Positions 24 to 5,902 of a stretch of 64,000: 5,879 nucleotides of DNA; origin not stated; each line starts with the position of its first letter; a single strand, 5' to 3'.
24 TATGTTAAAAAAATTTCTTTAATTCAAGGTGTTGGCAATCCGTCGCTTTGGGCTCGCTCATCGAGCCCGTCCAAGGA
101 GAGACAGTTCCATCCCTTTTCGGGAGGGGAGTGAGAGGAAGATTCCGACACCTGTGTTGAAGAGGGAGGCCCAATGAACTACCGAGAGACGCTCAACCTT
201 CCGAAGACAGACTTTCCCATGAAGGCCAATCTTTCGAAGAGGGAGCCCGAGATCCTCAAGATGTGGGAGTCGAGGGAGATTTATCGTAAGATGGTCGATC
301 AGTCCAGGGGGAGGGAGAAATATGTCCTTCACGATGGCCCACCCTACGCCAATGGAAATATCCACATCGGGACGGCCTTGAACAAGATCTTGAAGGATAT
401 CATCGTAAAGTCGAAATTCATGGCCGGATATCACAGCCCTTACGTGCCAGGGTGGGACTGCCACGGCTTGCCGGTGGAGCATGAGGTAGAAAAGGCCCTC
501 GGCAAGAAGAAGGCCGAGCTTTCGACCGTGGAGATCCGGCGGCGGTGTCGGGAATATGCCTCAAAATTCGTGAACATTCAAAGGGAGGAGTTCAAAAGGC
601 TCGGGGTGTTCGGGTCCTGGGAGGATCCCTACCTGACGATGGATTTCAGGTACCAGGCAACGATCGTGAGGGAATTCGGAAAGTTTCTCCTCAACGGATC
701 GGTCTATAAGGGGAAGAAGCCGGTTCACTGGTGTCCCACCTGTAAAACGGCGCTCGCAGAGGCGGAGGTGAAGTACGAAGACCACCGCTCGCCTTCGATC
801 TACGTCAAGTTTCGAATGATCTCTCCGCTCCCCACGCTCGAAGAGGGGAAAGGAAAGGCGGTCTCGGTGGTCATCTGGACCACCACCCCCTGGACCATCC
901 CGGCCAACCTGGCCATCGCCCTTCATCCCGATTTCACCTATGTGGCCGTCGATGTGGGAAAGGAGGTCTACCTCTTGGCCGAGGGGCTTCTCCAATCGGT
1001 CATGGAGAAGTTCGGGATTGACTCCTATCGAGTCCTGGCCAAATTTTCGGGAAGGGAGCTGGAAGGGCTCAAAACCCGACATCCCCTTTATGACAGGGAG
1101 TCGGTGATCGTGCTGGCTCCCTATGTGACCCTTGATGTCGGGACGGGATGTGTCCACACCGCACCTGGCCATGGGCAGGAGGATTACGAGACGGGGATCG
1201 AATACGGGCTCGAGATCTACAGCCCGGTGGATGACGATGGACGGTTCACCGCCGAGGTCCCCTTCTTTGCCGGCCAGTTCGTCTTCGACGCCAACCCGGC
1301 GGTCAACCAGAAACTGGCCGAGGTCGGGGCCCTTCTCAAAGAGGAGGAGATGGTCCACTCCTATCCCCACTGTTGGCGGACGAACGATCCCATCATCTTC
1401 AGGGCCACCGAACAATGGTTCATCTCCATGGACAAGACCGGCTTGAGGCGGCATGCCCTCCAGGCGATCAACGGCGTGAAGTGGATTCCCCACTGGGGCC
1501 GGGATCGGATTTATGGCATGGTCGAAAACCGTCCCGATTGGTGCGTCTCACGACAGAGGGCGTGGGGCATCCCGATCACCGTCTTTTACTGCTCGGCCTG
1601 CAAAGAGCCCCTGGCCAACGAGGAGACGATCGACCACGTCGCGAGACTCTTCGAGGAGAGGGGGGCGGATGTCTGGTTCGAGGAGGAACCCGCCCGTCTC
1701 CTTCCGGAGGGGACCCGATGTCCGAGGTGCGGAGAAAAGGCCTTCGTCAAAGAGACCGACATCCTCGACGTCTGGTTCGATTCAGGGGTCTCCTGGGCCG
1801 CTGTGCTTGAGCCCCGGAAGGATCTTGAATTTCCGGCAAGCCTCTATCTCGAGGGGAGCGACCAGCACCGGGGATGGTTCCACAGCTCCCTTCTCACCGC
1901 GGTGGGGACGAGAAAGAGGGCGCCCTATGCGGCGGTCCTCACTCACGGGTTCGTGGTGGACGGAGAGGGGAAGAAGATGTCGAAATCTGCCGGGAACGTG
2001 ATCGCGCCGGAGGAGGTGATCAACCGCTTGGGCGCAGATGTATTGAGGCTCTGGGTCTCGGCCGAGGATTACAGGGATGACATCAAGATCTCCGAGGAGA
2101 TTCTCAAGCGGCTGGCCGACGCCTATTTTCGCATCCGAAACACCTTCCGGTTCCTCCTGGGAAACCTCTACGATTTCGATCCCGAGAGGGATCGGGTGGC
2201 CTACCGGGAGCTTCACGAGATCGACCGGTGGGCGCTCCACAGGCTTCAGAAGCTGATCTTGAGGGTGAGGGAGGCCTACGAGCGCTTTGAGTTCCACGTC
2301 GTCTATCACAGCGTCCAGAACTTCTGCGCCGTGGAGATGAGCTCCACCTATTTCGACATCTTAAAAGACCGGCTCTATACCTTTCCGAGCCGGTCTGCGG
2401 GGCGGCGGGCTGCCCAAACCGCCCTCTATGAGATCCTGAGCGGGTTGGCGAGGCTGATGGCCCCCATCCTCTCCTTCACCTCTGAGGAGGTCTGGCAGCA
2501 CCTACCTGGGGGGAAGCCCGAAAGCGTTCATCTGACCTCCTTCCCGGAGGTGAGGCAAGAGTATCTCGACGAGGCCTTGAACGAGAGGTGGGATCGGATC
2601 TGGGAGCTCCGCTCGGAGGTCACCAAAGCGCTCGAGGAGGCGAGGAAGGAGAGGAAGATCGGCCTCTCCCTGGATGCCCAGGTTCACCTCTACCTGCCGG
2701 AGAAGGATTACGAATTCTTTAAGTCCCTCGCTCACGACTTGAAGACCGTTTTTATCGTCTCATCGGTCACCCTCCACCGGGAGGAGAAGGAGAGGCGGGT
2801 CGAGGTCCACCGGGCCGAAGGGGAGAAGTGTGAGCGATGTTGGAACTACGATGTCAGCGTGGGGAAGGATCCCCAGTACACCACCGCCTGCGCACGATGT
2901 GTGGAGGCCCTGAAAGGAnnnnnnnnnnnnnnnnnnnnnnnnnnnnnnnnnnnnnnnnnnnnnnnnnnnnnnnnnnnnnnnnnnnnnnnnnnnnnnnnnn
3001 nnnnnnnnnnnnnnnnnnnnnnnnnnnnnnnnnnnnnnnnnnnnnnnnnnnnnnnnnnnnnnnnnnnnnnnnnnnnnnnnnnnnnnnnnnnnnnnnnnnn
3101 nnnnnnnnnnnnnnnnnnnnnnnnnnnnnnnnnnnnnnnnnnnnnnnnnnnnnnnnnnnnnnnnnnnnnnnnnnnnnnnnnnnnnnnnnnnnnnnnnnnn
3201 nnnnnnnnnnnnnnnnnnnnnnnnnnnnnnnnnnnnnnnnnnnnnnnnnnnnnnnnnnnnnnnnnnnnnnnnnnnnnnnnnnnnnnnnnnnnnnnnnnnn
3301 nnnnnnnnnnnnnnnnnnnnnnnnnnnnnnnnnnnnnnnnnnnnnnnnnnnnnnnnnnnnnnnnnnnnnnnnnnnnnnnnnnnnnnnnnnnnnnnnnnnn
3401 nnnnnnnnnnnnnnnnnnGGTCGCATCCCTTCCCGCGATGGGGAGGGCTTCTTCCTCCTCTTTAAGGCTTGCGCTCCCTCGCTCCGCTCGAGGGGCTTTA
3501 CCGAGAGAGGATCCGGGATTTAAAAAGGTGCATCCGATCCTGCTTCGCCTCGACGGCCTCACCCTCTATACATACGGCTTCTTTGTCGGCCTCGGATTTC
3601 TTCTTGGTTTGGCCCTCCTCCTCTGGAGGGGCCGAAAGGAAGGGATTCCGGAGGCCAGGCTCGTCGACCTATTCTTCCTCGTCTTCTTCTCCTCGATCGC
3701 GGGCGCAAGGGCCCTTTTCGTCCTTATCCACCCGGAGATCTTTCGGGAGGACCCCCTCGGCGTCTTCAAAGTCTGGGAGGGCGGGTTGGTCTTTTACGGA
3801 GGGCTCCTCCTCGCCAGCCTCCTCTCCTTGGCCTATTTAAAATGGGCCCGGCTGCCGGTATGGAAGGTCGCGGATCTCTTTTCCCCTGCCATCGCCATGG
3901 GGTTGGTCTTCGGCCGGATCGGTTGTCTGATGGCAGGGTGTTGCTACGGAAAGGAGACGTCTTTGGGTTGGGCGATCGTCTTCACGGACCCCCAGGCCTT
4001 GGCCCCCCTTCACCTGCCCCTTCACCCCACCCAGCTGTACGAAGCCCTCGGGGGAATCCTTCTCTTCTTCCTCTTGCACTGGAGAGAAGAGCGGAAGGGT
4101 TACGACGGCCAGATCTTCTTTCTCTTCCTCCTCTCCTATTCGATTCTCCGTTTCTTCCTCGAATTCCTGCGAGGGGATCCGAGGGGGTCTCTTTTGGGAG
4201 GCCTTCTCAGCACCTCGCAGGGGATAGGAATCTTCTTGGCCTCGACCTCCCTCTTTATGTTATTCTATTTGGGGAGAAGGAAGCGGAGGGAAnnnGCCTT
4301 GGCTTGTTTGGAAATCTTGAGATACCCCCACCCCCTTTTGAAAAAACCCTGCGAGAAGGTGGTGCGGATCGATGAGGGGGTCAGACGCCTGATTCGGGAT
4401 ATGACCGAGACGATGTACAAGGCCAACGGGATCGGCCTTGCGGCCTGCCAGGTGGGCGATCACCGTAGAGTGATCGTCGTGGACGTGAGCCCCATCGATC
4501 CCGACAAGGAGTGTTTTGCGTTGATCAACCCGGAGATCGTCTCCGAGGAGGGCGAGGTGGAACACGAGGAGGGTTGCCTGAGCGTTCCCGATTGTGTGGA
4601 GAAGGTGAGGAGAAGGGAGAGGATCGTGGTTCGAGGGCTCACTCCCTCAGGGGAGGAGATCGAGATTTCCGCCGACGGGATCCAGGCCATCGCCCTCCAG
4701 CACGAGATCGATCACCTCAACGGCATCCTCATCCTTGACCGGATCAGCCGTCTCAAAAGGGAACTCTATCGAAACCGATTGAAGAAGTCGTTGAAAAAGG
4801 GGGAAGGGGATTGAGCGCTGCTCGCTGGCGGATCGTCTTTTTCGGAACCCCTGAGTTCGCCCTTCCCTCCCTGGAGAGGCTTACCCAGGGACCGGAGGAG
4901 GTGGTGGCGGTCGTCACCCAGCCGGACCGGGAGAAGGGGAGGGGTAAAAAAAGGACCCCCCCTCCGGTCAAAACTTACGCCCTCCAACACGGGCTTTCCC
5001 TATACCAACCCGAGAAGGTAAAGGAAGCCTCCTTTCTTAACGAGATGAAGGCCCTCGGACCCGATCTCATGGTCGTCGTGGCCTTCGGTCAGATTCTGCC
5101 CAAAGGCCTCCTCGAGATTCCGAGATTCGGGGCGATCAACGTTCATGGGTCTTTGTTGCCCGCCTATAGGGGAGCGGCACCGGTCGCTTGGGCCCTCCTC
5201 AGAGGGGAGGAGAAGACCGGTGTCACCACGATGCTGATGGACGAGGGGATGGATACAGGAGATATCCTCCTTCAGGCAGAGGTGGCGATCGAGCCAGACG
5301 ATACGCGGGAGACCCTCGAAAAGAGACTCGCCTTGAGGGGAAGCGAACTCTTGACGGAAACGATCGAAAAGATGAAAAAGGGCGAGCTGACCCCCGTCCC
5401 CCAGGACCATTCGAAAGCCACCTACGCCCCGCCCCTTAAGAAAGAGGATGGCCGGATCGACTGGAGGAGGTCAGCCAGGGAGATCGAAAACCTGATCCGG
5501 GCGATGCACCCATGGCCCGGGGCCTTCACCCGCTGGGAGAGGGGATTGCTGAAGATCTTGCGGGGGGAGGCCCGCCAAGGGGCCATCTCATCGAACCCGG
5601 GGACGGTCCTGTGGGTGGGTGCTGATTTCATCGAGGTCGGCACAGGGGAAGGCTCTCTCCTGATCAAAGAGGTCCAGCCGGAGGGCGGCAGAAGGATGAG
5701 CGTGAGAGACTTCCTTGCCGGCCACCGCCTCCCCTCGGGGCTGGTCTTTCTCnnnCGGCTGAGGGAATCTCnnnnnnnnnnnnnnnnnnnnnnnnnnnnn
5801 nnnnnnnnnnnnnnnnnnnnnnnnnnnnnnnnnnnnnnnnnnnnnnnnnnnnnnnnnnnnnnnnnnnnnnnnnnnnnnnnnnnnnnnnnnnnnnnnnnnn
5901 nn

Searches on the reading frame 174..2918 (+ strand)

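Call 10: search_protein_families(library=pfam, proteins=[window:174-2918:+], max_evalue=0.001)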
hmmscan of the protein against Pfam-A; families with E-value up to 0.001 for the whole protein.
window:174-2918:+ (915 aa): 7 families
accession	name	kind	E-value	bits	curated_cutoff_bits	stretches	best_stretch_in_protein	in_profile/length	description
PF00133.28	tRNA-synt_1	-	1e-140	469.6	22.7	1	27-640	2-414/414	tRNA synthetases class I (I, L, M and V)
PF08264.19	Anticodon_1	-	3.1e-38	131.4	25.1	1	684-838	1-147/148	Anticodon-binding domain of tRNA ligase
PF09334.17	tRNA-synt_1g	-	1.2e-22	80.7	20.1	2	57-200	8-136/391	tRNA synthetases class I (M)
PF06827.20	zf-FPG_IleRS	-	2.3e-09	37.3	21.3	1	883-911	1-29/30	Zinc finger found in FPG and IleRS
PF01921.24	tRNA-synt_1f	-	3.5e-07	29.9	27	1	590-658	271-339/360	tRNA synthetases class I (K)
PF01406.26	tRNA-synt_1e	-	7.1e-07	29.3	27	1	584-646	236-298/301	tRNA synthetases class I (C) catalytic domain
PF13603.12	tRNA-synt_1_2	-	2.7e-06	27.4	25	1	297-353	85-141/185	Leucyl-tRNA synthetase, editing domain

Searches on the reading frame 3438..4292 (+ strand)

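Call 10: search_protein_families(library=pfam, proteins=[window:3438-4292:+], max_evalue=0.001)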
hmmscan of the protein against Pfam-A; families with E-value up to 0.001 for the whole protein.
window:3438-4292:+ (285 aa): 1 family
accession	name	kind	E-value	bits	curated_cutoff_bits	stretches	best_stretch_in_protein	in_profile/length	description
PF01790.23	LGT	-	4.9e-62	209.8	24.9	1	33-277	1-240/240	Prolipoprotein diacylglyceryl transferase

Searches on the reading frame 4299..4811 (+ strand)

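Call 10: search_protein_families(library=pfam, proteins=[window:4299-4811:+], max_evalue=0.001)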
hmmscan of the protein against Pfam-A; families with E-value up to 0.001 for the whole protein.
window:4299-4811:+ (171 aa): 1 family
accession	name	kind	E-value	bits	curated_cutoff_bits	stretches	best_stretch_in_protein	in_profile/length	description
PF01327.26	Pep_deformylase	-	7e-51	172.3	22.8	1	4-154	2-155/156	Polypeptide deformylase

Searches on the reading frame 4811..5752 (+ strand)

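Call 10: search_protein_families(library=pfam, proteins=[window:4811-5752:+], max_evalue=0.001)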
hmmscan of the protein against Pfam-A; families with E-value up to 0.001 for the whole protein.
window:4811-5752:+ (314 aa): 2 families
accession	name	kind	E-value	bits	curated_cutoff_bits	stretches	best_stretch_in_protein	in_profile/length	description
PF00551.24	Formyl_trans_N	-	1.2e-47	162.4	26.1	1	7-184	2-180/181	Formyl transferase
PF02911.23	Formyl_trans_C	-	2.4e-27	95.5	21.1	1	209-306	2-100/100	Formyl transferase, C-terminal domain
